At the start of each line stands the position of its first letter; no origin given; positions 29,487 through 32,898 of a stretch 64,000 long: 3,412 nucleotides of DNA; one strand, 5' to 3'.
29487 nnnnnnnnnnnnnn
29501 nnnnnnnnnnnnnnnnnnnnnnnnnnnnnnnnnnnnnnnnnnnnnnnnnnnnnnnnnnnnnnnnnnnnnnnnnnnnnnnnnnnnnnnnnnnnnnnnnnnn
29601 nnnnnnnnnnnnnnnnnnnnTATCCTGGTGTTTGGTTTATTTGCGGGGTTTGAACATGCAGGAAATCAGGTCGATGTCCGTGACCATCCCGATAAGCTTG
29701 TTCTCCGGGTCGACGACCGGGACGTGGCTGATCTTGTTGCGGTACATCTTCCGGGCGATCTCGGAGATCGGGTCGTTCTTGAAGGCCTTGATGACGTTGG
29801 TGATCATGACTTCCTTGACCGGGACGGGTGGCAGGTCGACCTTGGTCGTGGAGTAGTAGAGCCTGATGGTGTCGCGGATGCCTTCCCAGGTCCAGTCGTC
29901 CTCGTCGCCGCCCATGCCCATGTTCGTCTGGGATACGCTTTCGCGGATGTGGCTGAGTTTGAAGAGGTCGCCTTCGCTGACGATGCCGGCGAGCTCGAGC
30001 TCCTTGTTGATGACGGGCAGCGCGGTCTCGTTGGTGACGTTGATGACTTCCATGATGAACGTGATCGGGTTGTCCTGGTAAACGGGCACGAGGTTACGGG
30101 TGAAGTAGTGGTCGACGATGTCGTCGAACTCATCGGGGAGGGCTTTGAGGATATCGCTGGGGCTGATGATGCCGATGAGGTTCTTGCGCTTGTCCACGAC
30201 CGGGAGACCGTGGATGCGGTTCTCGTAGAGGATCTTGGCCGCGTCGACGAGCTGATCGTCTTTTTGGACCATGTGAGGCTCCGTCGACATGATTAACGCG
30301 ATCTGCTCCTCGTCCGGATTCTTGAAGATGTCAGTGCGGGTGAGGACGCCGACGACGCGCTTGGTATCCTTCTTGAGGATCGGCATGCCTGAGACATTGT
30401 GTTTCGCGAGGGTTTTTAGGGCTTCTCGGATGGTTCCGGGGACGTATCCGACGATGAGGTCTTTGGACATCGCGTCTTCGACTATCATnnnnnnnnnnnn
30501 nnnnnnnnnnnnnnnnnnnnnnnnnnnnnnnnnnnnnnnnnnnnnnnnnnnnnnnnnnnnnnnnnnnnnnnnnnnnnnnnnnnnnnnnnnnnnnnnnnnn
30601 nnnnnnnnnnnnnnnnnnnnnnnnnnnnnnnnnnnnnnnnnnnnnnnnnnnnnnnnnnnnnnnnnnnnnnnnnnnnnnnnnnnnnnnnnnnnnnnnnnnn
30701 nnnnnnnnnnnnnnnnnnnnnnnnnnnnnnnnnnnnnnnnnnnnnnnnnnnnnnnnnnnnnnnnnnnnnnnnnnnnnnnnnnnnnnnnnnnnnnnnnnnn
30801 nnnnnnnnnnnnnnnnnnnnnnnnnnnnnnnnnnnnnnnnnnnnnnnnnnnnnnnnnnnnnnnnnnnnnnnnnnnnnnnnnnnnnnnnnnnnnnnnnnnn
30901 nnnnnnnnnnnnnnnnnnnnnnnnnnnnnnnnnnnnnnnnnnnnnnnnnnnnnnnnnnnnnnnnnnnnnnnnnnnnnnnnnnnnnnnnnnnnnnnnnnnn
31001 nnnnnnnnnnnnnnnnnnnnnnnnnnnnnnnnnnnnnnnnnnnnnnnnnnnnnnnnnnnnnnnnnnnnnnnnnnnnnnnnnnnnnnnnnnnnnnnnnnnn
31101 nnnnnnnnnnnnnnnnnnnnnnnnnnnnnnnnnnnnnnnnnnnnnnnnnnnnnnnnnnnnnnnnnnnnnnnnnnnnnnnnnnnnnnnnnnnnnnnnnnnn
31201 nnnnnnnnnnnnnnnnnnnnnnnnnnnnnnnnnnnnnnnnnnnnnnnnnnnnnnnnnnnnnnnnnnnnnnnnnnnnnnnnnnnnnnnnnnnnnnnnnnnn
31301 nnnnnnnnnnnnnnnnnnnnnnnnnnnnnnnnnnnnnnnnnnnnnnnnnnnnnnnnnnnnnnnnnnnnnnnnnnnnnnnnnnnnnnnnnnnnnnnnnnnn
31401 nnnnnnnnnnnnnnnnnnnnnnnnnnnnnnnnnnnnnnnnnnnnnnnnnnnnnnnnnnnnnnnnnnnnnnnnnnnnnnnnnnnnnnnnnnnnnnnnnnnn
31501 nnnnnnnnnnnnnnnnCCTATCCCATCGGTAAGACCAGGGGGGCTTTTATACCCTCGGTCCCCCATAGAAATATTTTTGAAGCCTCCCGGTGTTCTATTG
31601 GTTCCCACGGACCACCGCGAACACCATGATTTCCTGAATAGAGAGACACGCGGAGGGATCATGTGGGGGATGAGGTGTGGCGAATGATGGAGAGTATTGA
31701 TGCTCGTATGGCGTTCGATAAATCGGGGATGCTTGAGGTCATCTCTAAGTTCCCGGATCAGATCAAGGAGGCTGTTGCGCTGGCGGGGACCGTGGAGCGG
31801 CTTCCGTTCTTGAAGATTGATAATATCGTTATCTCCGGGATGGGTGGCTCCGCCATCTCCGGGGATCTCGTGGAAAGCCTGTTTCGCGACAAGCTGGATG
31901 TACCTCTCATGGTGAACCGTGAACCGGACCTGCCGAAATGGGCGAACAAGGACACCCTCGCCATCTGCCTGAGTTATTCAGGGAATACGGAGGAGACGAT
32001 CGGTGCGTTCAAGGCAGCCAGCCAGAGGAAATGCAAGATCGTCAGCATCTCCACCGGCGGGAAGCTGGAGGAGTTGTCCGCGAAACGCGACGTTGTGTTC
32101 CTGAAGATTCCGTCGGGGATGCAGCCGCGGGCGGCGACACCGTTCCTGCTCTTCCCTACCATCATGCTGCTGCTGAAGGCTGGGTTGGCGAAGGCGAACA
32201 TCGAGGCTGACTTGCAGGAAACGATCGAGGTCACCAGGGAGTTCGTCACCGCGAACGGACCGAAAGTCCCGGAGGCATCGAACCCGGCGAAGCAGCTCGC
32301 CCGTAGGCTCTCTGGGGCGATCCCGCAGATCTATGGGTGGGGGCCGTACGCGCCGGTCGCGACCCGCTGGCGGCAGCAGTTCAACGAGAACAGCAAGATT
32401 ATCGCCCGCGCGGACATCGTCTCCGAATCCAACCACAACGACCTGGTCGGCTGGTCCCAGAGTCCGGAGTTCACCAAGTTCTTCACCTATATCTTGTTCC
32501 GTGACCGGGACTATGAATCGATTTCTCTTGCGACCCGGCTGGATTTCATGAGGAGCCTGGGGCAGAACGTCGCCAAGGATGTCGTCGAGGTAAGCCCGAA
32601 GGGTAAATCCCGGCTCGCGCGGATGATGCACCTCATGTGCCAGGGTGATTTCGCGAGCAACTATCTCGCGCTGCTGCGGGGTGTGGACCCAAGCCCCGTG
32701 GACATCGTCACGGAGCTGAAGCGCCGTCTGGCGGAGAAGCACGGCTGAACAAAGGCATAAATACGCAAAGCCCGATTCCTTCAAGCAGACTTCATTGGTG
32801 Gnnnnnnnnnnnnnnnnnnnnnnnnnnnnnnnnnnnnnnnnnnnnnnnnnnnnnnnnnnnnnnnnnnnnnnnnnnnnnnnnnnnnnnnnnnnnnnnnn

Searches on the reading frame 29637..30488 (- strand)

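Call 11: search_protein_families(library=pfam, proteins=[window:29637-30488:-], max_evalue=0.000001)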
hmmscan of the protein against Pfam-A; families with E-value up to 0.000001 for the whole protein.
window:29637-30488:- (283 aa): 1 family
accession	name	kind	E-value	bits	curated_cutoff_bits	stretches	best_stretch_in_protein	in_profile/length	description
PF00571.33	CBS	-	4.4e-49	165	24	3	224-277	1-54/57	CBS domain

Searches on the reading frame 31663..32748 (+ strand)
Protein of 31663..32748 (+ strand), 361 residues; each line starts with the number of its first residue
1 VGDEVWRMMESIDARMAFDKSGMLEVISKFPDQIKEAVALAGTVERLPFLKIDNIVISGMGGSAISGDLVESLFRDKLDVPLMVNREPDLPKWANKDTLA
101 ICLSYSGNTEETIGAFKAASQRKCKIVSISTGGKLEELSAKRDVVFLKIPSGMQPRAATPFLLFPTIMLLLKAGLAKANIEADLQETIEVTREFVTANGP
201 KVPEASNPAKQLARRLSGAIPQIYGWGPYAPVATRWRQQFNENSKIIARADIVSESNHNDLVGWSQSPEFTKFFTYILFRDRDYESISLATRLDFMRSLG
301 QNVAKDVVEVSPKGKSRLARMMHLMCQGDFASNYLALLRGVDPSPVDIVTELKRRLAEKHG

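Call 11: search_protein_families(library=pfam, proteins=[window:31663-32748:+], max_evalue=0.000001)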
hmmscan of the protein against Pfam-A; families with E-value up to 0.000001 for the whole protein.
window:31663-32748:+ (361 aa): 1 family
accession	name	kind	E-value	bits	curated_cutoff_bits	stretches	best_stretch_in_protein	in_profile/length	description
PF10432.14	bact-PGI_C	-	8.9e-47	159.2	24.5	1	206-356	2-151/151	Bacterial phospho-glucose isomerase C-terminal SIS domain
